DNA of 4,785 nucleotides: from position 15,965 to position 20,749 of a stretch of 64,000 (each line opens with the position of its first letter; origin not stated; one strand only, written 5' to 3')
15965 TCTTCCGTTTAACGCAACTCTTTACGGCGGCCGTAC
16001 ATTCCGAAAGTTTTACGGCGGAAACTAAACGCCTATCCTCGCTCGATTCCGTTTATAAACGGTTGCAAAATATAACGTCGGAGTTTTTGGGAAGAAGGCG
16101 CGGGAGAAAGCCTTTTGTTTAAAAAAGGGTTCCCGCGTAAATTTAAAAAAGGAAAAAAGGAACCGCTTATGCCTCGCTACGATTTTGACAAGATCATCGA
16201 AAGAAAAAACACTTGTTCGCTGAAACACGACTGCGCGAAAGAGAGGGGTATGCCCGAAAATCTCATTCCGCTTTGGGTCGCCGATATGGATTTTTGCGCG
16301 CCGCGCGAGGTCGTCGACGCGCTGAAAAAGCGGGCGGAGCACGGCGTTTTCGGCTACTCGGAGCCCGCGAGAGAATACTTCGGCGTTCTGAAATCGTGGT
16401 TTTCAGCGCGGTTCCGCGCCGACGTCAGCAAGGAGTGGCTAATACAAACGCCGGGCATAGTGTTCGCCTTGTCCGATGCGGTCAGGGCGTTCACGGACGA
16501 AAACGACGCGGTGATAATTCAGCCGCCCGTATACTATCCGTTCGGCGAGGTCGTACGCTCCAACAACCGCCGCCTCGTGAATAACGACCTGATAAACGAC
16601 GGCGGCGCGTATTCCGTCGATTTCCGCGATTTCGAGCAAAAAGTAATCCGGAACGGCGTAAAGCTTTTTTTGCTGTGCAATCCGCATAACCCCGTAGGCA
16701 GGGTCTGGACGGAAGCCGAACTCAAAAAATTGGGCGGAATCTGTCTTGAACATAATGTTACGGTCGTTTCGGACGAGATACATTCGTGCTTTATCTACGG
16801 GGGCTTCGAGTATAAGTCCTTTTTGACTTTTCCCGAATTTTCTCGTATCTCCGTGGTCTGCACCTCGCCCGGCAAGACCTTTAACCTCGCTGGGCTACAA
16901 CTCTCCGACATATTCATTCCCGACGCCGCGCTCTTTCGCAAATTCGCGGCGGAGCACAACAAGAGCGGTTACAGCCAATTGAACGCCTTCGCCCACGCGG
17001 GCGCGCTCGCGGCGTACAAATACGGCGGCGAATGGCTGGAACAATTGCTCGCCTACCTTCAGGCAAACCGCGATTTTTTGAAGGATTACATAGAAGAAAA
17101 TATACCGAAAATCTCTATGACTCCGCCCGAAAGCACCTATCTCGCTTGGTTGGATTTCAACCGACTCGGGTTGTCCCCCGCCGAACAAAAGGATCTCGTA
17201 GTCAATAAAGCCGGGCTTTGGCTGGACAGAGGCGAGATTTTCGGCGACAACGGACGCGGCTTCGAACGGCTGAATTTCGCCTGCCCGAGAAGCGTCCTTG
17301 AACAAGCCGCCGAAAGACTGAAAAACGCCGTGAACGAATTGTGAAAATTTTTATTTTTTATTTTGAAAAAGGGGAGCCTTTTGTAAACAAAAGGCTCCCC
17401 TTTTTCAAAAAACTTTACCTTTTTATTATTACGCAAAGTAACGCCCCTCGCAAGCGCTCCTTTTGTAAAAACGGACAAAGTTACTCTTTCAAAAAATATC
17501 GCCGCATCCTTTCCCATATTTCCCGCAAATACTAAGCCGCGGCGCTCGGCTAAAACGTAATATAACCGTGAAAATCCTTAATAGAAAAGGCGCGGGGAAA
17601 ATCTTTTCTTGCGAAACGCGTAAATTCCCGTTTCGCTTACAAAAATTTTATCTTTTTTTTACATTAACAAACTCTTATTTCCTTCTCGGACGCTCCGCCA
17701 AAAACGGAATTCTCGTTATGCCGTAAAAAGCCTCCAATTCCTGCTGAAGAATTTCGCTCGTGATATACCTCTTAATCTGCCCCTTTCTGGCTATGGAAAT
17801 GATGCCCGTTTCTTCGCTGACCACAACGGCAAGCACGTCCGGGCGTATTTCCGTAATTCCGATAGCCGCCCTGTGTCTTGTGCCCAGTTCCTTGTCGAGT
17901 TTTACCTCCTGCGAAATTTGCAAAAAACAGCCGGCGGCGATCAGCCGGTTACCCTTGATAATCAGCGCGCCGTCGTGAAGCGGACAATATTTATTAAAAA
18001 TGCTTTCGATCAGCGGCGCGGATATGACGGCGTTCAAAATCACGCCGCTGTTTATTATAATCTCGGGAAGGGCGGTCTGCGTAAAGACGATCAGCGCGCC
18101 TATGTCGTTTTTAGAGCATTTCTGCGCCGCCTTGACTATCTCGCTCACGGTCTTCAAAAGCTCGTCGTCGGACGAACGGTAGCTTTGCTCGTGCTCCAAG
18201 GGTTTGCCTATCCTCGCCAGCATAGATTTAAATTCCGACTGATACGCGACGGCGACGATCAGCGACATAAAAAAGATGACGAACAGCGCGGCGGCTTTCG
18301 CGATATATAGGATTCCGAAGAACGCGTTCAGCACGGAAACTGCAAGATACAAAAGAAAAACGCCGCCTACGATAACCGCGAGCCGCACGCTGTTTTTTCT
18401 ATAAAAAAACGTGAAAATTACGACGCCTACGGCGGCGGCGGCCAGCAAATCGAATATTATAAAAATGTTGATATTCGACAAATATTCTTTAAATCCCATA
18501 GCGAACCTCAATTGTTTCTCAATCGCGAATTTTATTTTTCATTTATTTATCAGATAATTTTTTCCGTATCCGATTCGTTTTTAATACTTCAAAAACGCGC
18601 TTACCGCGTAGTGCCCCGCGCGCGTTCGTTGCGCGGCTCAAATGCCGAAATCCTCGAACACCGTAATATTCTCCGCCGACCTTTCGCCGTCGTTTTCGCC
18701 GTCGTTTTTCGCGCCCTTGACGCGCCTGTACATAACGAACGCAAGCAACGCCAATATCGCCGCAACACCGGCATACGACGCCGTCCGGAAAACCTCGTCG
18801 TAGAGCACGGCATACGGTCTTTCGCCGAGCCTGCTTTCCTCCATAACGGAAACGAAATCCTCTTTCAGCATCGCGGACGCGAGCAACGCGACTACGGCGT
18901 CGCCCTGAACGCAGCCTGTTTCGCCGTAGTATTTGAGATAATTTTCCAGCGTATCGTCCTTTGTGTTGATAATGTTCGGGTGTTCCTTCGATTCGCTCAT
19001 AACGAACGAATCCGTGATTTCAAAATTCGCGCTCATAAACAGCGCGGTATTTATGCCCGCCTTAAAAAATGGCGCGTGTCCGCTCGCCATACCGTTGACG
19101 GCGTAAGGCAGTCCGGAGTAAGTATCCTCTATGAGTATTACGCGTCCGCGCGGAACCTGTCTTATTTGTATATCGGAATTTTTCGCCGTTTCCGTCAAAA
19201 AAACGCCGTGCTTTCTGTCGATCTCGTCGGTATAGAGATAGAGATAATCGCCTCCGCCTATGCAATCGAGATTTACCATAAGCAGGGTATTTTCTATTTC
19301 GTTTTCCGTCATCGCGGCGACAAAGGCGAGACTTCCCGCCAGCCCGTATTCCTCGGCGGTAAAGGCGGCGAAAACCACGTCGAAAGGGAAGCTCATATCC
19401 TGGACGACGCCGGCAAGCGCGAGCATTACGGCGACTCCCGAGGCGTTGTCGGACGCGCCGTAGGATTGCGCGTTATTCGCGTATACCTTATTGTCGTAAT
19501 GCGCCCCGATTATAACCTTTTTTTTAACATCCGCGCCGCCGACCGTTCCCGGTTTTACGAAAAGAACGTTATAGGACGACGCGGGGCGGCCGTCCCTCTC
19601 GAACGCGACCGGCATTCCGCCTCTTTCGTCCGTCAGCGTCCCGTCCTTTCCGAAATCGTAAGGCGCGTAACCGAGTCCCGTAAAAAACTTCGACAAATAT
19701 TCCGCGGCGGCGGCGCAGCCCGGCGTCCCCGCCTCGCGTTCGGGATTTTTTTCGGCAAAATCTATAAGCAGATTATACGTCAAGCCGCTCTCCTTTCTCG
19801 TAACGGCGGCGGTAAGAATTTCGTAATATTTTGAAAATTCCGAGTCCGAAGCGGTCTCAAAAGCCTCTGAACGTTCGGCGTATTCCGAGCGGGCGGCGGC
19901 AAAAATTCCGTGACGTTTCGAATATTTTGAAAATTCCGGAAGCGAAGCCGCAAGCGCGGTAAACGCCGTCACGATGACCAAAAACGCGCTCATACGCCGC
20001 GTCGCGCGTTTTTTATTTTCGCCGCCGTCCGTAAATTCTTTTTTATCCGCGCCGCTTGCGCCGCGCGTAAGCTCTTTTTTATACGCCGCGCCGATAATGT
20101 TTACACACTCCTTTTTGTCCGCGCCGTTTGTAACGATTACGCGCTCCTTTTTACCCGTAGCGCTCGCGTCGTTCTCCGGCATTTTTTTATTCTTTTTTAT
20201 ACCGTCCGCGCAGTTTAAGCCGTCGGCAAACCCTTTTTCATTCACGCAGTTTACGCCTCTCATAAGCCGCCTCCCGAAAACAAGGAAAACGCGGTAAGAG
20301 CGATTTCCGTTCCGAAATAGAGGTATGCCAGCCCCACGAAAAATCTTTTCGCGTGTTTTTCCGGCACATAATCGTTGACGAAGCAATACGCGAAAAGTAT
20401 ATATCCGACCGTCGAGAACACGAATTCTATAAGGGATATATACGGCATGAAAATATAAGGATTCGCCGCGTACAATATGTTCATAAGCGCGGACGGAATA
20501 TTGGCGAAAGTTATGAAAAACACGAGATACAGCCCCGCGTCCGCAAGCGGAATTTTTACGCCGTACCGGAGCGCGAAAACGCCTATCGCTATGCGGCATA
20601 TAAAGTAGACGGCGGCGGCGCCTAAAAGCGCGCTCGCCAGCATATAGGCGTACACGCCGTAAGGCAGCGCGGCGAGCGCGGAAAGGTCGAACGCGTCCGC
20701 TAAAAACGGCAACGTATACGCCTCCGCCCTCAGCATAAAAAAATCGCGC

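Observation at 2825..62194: Dense family of ~65-bp hairpin repeats (REP1) in almost every intergenic region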

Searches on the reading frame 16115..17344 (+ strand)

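Call 51: search_protein_families(library=pfam, proteins=[window:16115-17344:+], max_evalue=0.01)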
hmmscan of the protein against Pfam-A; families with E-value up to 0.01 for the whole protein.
window:16115-17344:+ (409 aa): 1 family
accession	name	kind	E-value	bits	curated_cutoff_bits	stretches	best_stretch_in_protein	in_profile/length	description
PF00155.27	Aminotran_1_2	-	1.2e-32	114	19.7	1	56-402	9-361/361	Aminotransferase class I and II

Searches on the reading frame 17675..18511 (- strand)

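Call 51: search_protein_families(library=pfam, proteins=[window:17675-18511:-], max_evalue=0.01)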
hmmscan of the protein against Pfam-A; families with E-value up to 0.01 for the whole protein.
window:17675-18511:- (278 aa): 1 family
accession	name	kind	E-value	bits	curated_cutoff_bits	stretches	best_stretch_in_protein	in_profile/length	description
PF02457.21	DAC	-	2.8e-37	127.4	27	1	127-245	2-118/119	DisA bacterial checkpoint controller nucleotide-binding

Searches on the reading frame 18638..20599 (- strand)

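Call 11: search_protein_families(library=pfam, proteins=[window:18638-20599:-])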
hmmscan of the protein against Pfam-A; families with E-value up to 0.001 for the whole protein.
window:18638-20599:- (653 aa): 1 family
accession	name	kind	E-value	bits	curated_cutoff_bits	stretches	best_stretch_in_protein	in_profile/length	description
PF04389.22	Peptidase_M28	-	1.2e-24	87.6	21.3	1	355-553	8-176/193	Peptidase family M28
